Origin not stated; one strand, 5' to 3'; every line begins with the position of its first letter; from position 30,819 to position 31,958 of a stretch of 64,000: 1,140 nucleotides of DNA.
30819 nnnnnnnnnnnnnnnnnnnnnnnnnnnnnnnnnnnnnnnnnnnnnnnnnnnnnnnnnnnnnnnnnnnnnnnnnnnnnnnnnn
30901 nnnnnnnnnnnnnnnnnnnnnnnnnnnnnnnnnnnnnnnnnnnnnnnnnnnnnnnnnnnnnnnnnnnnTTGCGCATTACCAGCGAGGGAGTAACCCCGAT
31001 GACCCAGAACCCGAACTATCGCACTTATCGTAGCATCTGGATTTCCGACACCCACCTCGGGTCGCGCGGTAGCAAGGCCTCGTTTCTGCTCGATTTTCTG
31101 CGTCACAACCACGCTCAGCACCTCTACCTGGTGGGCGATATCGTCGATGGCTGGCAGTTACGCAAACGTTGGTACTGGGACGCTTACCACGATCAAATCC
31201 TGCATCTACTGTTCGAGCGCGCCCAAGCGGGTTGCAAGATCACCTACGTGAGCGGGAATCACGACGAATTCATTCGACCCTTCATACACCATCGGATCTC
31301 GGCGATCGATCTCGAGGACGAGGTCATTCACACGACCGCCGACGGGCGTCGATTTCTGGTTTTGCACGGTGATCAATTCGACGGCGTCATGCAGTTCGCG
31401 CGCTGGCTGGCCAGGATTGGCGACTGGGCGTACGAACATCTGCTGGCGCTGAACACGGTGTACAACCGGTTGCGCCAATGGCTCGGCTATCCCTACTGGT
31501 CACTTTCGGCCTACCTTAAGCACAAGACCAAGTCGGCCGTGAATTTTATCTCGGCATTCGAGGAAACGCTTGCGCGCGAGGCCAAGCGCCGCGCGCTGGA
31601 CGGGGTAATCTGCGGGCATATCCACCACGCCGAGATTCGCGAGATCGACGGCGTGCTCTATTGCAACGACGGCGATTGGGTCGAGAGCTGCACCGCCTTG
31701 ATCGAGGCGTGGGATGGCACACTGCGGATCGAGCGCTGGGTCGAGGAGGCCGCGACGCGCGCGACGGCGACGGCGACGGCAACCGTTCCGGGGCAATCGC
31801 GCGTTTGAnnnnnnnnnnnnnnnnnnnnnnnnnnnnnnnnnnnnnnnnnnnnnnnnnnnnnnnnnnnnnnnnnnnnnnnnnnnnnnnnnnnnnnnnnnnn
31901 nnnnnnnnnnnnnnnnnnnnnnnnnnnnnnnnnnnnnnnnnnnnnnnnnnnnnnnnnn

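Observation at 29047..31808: Phosphate-starvation lipid-remodelling operon btaA-btaB plus a PlcP-like metallophosphoesterase, behind a four-repeat Pho-box array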

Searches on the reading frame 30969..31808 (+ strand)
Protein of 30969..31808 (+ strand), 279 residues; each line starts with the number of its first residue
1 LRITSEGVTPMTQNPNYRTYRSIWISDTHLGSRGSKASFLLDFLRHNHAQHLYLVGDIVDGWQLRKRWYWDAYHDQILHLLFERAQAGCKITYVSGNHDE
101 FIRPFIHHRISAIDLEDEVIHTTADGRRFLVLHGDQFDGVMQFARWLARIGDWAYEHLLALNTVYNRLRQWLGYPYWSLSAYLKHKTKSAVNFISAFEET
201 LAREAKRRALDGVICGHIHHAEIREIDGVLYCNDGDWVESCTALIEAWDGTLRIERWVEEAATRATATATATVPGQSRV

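Call 3: search_protein_families(library=pfam, proteins=[window:30969-31808:+], max_evalue=0.01)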
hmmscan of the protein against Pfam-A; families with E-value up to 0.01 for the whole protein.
window:30969-31808:+ (279 aa): 2 families
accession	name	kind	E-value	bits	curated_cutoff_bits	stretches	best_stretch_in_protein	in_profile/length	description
PF12850.12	Metallophos_2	-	8.8e-12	45.7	27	2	198-237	97-135/154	Calcineurin-like phosphoesterase superfamily domain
PF00149.33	Metallophos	-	1.1e-07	32.9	21.5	1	23-220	4-190/191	Calcineurin-like phosphoesterase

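Call 4: search_protein_families(library=ncbifam, proteins=[window:30969-31808:+], max_evalue=0.01)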
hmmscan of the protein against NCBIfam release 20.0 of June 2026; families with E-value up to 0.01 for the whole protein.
window:30969-31808:+ (279 aa): 7 families
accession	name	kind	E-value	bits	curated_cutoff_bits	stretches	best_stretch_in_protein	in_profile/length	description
NF003743.0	PRK05340.1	equivalog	2e-10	40.3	134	1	22-227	4-206/242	UDP-2,3-diacylglucosamine diphosphatase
TIGR01854.1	lipid_A_lpxH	equivalog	1.3e-08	34.4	190.35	1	23-241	2-221/231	UDP-2,3-diacylglucosamine diphosphatase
TIGR00040.1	yfcE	subfamily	2.3e-07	31.1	56.25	0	24-137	5-89/158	YfcE family phosphodiesterase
NF003118.0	PRK04036.1-3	equivalog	3.8e-05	22.8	445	0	17-99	223-319/481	DNA-directed DNA polymerase II small subunit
NF006988.0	PRK09453.1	equivalog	7.9e-05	22.6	117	0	24-138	5-109/183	phosphodiesterase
TIGR04123.1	P_estr_lig_assc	hypoth_equivalog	9.2e-05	21.9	150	1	40-102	56-111/207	ligase-associated DNA damage response endonuclease PdeM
TIGR03729.1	acc_ester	subfamily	0.0012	18.3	148.25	0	25-101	5-74/239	putative phosphoesterase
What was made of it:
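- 30999..31808 (+): plcP, encoding an intracellular Mn-dependent metallophosphoesterase-type phospholipase C (269 aa). It overlaps the btaB 3' end by 35 nt in another frame. It falls far below the LpxH equivalog cut-offs (call 4).
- On LpxH (UDP-2,3-diacylglucosamine diphosphatase): 40.3 bits against 134, and 34.4 bits against 190.35 (call 4).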

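Call 11: find_homologous_proteins(query=window:30969-31808:+)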
Query window:30969-31808:+ (279 aa): 8000 proteins with E <= 0.001 among 8000 candidates; the best 120 are listed.
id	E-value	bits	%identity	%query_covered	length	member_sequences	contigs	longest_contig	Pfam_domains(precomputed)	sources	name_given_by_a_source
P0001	3.5e-184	629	100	96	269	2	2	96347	PF12850.13,PF00149.34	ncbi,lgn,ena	ncbi:MAG: UDP-2,3-diacylglucosamine diphosphatase [Thiotrichales bacterium]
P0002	5.2e-148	510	84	89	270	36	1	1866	PF12850.13,PF00149.34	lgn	-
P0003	1.5e-146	506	79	95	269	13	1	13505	PF12850.13,PF00149.34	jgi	jgi:UDP-2,3-diacylglucosamine pyrophosphatase LpxH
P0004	1.4e-145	502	78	95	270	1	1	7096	PF12850.13,PF00149.34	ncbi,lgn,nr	ncbi:MAG: UDP-2,3-diacylglucosamine diphosphatase [Gammaproteobacteria bacterium]|nr:UDP-2,3-diacylg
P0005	1.5e-145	502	78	96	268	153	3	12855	PF12850.13,PF00149.34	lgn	-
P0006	4.2e-145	501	78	94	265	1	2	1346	PF12850.13,PF00149.34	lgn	-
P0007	2.8e-143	495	77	95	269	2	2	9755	PF12850.13,PF00149.34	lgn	-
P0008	5.8e-142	490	75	95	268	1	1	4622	PF12850.13,PF00149.34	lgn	-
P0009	1.7e-141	489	78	95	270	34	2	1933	PF12850.13,PF00149.34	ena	-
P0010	4.9e-140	484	75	95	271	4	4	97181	PF12850.13,PF00149.34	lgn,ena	-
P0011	3.1e-134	465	74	92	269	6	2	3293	PF12850.13,PF00149.34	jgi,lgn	jgi:UDP-2,3-diacylglucosamine pyrophosphatase LpxH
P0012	2.5e-133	462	76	90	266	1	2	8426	PF12850.13,PF00149.34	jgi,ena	-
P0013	6.5e-131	454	71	96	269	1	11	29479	PF12850.13,PF00149.34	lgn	-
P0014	7.2e-131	454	72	93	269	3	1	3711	PF12850.13,PF00149.34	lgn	-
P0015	2.7e-129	449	75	89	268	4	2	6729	PF12850.13,PF00149.34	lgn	-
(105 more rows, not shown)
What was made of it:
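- Database names for the identical protein and for most homologues read 'UDP-2,3-diacylglucosamine diphosphatase / LpxH' (call 11).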

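Call 15: search_solved_structures(query=window:30999-31808:+, max_evalue=0.01, show_alignments=1)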
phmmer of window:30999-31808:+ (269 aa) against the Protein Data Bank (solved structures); distinct sequences matched with E-value up to 0.01: 3.
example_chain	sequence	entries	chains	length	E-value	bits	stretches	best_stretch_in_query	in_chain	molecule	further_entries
5b49_A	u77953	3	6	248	1.6e-06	31.1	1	13-213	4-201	UDP-2,3-diacylglucosamine hydrolase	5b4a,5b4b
5b4c_A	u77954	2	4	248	1.1e-05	28.4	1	14-213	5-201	UDP-2,3-diacylglucosamine hydrolase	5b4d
5k8k_A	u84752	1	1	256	0.00063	22.6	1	12-234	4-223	UDP-2,3-diacylglucosamine hydrolase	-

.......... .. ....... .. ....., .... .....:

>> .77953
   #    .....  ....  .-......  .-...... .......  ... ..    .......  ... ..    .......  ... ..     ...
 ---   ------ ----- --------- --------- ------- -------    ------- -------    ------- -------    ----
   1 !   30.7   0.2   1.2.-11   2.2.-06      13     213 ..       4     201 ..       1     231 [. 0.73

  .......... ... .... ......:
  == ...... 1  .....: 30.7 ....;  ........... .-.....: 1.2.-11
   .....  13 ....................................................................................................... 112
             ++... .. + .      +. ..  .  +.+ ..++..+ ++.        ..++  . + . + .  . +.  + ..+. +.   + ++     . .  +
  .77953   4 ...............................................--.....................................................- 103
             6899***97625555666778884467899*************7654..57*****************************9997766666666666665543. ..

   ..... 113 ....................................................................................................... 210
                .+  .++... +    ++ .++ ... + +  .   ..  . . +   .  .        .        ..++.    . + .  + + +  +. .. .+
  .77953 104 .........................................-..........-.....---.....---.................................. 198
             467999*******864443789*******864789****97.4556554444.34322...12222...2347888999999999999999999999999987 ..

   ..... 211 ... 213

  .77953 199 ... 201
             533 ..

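Call 21: search_dna_similar(query=window:30999-31808:+, collection=plasmids, mode=protein, max_rows=30, max_evalue=1e-20)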
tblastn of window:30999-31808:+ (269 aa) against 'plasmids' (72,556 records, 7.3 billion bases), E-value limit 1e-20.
Records with a match: 29; places in all: 39; records where one place covers at least 80% of the query: 28.
Best place of each record, by identity: <60% 29.
By first word of the organism name: Roseomonas 11; Sinorhizobium 4; Pseudomonas 3; Mitsuaria 1; Candidatus 1; Ralstonia 1; Sphingomonas 1; Shinella 1; Methylobacterium 1; Parabacteroides 1; and 4 more.
By predicted mobility (MOB-suite, as given by PLSDB): non-mobilizable 29.
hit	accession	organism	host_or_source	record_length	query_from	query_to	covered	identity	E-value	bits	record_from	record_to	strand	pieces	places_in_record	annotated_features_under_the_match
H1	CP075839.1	Pseudomonas aeruginosa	Homo sapiens,Cell culture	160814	1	250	93%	55.2%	2e-82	276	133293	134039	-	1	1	UDP-2,3-diacylglucosamine diphosphatase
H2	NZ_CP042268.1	Pseudomonas aeruginosa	Homo sapiens,sputum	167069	1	250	93%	55.2%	2e-82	276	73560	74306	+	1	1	UDP-2,3-diacylglucosamine diphosphatase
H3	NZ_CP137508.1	Pseudomonas aeruginosa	Homo sapiens,Bacterial culture sample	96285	1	250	93%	55.2%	2e-82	276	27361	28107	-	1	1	UDP-2,3-diacylglucosamine diphosphatase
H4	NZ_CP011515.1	Mitsuaria sp. 7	Bacterium from forest soil.,forest soil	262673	11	249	89%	56.9%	9e-87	288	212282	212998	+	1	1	UDP-2,3-diacylglucosamine diphosphatase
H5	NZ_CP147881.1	Roseomonas mucosa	cell culture,Styx glacier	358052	1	247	92%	53.8%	3e-80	270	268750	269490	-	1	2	UDP-2,3-diacylglucosamine diphosphatase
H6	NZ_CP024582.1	Roseomonas sp. FDAARGOS_362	Homo sapiens,peripheral Blood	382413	1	247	92%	53.8%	3e-80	270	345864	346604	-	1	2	UDP-2,3-diacylglucosamine diphosphatase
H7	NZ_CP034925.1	Roseomonas mucosa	Homo sapiens,tissue sample,Clinical, ...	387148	1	247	92%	53.8%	3e-80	270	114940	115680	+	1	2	UDP-2,3-diacylglucosamine diphosphatase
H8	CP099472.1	Roseomonas mucosa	Human skin,single cell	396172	1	247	92%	53.8%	3e-80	270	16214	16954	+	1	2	UDP-2,3-diacylglucosamine diphosphatase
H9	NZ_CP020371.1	Candidatus Thiodictyon syntrophicum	meromictic lake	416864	6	249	91%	54.5%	2e-85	285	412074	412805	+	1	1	UDP-2,3-diacylglucosamine diphosphatase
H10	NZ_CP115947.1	Ralstonia solanacearum MolK2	Musa sp.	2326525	10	248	89%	55.2%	3e-88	293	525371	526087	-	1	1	record has no annotation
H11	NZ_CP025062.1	Roseomonas mucosa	Homo sapiens,Clinical, healthy, human ...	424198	1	247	92%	53.4%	8e-80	268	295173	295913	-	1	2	UDP-2,3-diacylglucosamine diphosphatase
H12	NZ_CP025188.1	Roseomonas mucosa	Homo sapiens,clinical, human skin, ...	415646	1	247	92%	53.4%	1e-79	268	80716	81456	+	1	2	UDP-2,3-diacylglucosamine diphosphatase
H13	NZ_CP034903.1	Roseomonas mucosa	Homo sapiens,tissue sample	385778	1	247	92%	53.4%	1e-79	268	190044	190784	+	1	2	UDP-2,3-diacylglucosamine diphosphatase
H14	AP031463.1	Roseomonas mucosa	Homo sapiens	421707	1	247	92%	53.4%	1e-79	268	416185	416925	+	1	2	UDP-2,3-diacylglucosamine diphosphatase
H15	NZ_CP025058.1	Roseomonas mucosa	Homo sapiens,Clinical, healthy, human ...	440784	1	247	92%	53.4%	1e-79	268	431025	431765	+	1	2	UDP-2,3-diacylglucosamine diphosphatase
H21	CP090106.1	Sinorhizobium meliloti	Medicago,Cell culture,Plant nodule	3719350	3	247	91%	49.0%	2e-74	253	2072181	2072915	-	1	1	UDP-2,3-diacylglucosamine diphosphatase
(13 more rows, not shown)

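Call 22: get_annotated_region(hit=H21, flank=4000)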
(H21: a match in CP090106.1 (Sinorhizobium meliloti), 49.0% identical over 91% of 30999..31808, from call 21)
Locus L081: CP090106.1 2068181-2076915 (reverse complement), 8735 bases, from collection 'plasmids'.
description: Sinorhizobium meliloti strain Ak57 plasmid pSymB, complete sequence
organism: Sinorhizobium meliloti (NCBI taxid 382)
taxonomy: Bacteria; Pseudomonadota; Alphaproteobacteria; Hyphomicrobiales; Rhizobiaceae; Sinorhizobium; Sinorhizobium meliloti
host: -; source: Medicago,Cell culture,Plant nodule; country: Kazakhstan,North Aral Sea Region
typing (MOB-suite, as given by PLSDB): non-mobilizable
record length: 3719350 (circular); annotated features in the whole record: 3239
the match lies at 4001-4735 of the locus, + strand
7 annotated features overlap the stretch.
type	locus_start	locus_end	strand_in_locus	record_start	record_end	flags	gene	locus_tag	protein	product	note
CDS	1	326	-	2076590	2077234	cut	-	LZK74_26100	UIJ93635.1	acyl-homoserine-lactone synthase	-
CDS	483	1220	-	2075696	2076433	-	-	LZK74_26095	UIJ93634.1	LuxR C-terminal-related transcriptional regulator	-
CDS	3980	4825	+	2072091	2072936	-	-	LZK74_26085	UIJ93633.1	UDP-2,3-diacylglucosamine diphosphatase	-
CDS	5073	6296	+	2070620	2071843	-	-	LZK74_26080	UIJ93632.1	MFS transporter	-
CDS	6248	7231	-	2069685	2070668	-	-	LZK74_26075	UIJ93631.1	dipeptide epimerase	-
CDS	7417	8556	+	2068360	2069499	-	-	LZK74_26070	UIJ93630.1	ABC transporter permease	-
CDS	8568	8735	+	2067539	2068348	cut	-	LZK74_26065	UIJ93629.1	ABC transporter ATP-binding protein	-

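Call 23: get_annotated_region(hit=H1, flank=4000)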
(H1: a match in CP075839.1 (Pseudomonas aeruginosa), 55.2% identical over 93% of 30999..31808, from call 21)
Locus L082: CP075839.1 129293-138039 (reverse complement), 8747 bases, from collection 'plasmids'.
description: Pseudomonas aeruginosa strain PaLo11 plasmid pPALO11, complete sequence
organism: Pseudomonas aeruginosa (NCBI taxid 287)
taxonomy: Bacteria; Pseudomonadota; Gammaproteobacteria; Pseudomonadales; Pseudomonadaceae; Pseudomonas; Pseudomonas aeruginosa
host: -; source: Homo sapiens,Cell culture; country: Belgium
typing (MOB-suite, as given by PLSDB): non-mobilizable
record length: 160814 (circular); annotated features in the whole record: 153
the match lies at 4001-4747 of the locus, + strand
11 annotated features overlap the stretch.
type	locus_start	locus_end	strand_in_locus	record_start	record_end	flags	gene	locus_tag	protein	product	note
CDS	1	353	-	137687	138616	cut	-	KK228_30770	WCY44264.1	LysR family transcriptional regulator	-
CDS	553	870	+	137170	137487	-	-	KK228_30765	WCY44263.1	3-phosphoglycerate kinase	-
CDS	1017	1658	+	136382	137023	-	azoR3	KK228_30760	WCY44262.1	FMN-dependent NADH-azoreductase AzoR3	-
CDS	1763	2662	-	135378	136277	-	-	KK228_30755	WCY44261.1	DMT family transporter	-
CDS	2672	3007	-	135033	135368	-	-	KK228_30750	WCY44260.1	tRNA-binding protein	-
CDS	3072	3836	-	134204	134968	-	-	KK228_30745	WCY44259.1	helix-turn-helix domain-containing protein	-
CDS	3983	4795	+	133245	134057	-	-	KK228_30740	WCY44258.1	UDP-2,3-diacylglucosamine diphosphatase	-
CDS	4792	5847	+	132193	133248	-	-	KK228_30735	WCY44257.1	glycosyltransferase family 1 protein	-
CDS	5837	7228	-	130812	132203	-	-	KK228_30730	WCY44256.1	protein CyaB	-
CDS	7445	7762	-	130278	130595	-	-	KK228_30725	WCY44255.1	DUF962 domain-containing protein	-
CDS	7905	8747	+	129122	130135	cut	-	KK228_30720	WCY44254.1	helix-turn-helix transcriptional regulator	-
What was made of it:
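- The identity of the reference loci was checked by their neighbours: a GT1 glycosyltransferase gene and cyaB for PA3219, and the luxR-type regulator and acyl-homoserine-lactone synthase genes (sinR/sinI) for SMc00171 (calls 22, 23). The same mis-annotation is carried by PA3219 and SMc00171 themselves (calls 22, 23).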

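Call 59: find_encoding_contigs(protein=P0001, flank=5000, max_places=3)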
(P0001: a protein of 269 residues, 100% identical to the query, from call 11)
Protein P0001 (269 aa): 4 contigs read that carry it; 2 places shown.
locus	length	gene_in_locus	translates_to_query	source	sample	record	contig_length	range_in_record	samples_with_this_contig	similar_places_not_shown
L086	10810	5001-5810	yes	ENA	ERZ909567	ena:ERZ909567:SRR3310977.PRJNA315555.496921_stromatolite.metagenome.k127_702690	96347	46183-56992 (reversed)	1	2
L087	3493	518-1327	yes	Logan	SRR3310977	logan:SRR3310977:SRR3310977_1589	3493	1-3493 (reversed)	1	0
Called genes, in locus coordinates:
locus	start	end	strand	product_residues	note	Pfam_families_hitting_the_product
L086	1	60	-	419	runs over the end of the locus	-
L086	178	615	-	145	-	-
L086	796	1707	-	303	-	PF02729:OTCace_N, PF00185:OTCace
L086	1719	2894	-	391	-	PF00202:Aminotran_3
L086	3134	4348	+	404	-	PF11899:DUF3419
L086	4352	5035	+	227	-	PF13489:Methyltransf_23, PF01209:Ubie_methyltran, PF13847:Methyltransf_31, PF08241:Methyltransf_11, PF08242:Methyltransf_12, PF13649:Methyltransf_25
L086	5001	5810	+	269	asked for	PF00149:Metallophos, PF12850:Metallophos_2 (faint)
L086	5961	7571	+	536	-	PF02538:Hydantoinase_B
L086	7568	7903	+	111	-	PF11743:DUF3301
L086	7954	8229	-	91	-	-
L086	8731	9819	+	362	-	PF00498:FHA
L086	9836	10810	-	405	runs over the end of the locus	PF01963:TraB_PrgY_gumN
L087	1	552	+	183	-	?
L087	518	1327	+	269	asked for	PF00149:Metallophos, PF12850:Metallophos_2 (faint)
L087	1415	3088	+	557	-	PF02538:Hydantoinase_B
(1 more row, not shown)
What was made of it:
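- Checked: This start is used by the identical database protein and by the gene calls (calls 11, 59).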

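Call 68: predict_structure(alignment_id=A1)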
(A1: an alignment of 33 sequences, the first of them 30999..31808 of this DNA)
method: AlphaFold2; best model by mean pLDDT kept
length: 269 residues; sequences in the alignment: 33
mean_pLDDT: 82.6   pTM: 0.80
mean pLDDT of the five models: 82.6, 81.0, 79.8, 79.7, 77.5
residues with pLDDT >= 90: 119; 70-90: 97; 50-70: 39; < 50: 14
segments of 3 or more residues with pLDDT < 50: 1-4, 262-268
pLDDT, mean of each block of 10 residues (from residue 1): 64 95 87 95 94 77 91 95 88 86 93 98 75 63 75 81 77 62 72 94 84 94 90 96 90 65 49
secondary structure, 60 per line:
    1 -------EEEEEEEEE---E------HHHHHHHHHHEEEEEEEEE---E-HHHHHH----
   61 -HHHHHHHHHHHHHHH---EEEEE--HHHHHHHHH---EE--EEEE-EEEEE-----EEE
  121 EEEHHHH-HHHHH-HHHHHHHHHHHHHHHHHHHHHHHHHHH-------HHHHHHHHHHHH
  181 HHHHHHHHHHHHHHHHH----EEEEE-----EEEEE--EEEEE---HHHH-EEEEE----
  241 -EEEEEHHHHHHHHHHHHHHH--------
elements in order: E8-16 H27-36 E37-45 H51-56 H62-76 E80-84 H87-95 E103-106 E108-112 E118-123 H124-127 H129-133 H135-161 H169-197 E202-206 E212-216 E219-223 H227-230 E232-236 E242-246 H247-261
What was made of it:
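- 31761..31778 (+): (GCGACG)3 hexanucleotide repeat encoding ATATAT in the non-conserved C-terminal tail of PlcP. It has low predicted confidence in the structure model (call 68).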

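Call 70: fold_search(model_id=the predicted structure, library=pdb)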
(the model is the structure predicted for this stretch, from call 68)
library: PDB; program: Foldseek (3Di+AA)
matches with E <= 10: 608; with E <= 0.001: 105
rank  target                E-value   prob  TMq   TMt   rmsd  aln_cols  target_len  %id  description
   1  5b4b_B                3.5e-11  1.00  0.54  0.59   8.4       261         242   23  Crystal structure of LpxH with lipid X in spacegroup C2 (released 2016-09-28)
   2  9ccx                  6.7e-11  1.00  0.54  0.59  11.7       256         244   21  Crystal Structure of the Klebsiella pneumoniae LpxH/JH-LPH-86 complex (released 2025-02-12)
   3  6pib                  8.5e-11  1.00  0.55  0.60   8.4       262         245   20  Structure of the Klebsiella pneumoniae LpxH-AZ1 complex (released 2020-02-12)
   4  6pj3                  1.4e-10  1.00  0.54  0.60  11.2       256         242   20  Crystal structure of the Klebsiella pneumoniae LpxH/JH-LPH-33 complex (released 2020-02-12)
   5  8qk9                  1.5e-10  1.00  0.51  0.59   8.7       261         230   19  Structure of E. coli LpxH in complex with JEDI-1444 (released 2024-04-17)
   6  9ccz                  1.7e-10  1.00  0.55  0.60   9.5       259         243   19  Crystal Structure of the K. pneumoniae LpxH / JH-LPH-92 Complex (released 2025-02-12)
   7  7ss6                  2.2e-10  1.00  0.54  0.59  11.9       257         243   21  Structure of Klebsiella LpxH in complex with JH-LPH-45 (released 2023-04-12)
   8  9cd1                  2.5e-10  1.00  0.54  0.60   9.3       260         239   19  Crystal structure of the Klebsiella pneumoniae LpxH / JH-LPH-107 complex (released 2025-02-12)
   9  5k8k                  2.8e-10  1.00  0.55  0.61   9.3       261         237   20  Structure of the Haemophilus influenzae LpxH-lipid X complex (released 2016-08-10)
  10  6wii                  3.4e-10  1.00  0.54  0.60  11.7       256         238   21  Crystal structure of the K. pneumoniae LpxH/JH-LPH-41 complex (released 2020-07-29)
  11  5b4a_A                3.8e-10  1.00  0.54  0.60   8.1       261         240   24  Crystal structure of LpxH with lipid X in spacegroup P21 (released 2016-09-28)
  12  8qjz                  4.0e-10  1.00  0.55  0.62   8.0       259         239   19  Crystal structure of E. coli LpxH in complex with lipid X (released 2024-04-17)
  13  5wly                  4.5e-10  1.00  0.51  0.61   9.3       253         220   19  E. coli LpxH- 8 mutations (released 2018-04-11)
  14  8s7f                  4.5e-10  1.00  0.50  0.58   8.8       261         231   21  Crystal structure of Escherichia coli LpxH in complex with EBL-2805 (released 2024-09-18)
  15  5b4d_B                8.8e-10  1.00  0.52  0.60  12.3       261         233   22  Crystal structure of H10N mutant of LpxH (released 2016-09-28)
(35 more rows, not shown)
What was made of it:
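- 30999..31808 (+): The predicted fold is closest to LpxH, including a helical lid (calls 68, 70).
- Closest known: LpxH. Same: LpxH provides the top 15 structural matches (call 70) and the best PDB sequence hits (call 15).
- The closest solved structures by sequence and by fold are LpxH (calls 15, 70).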
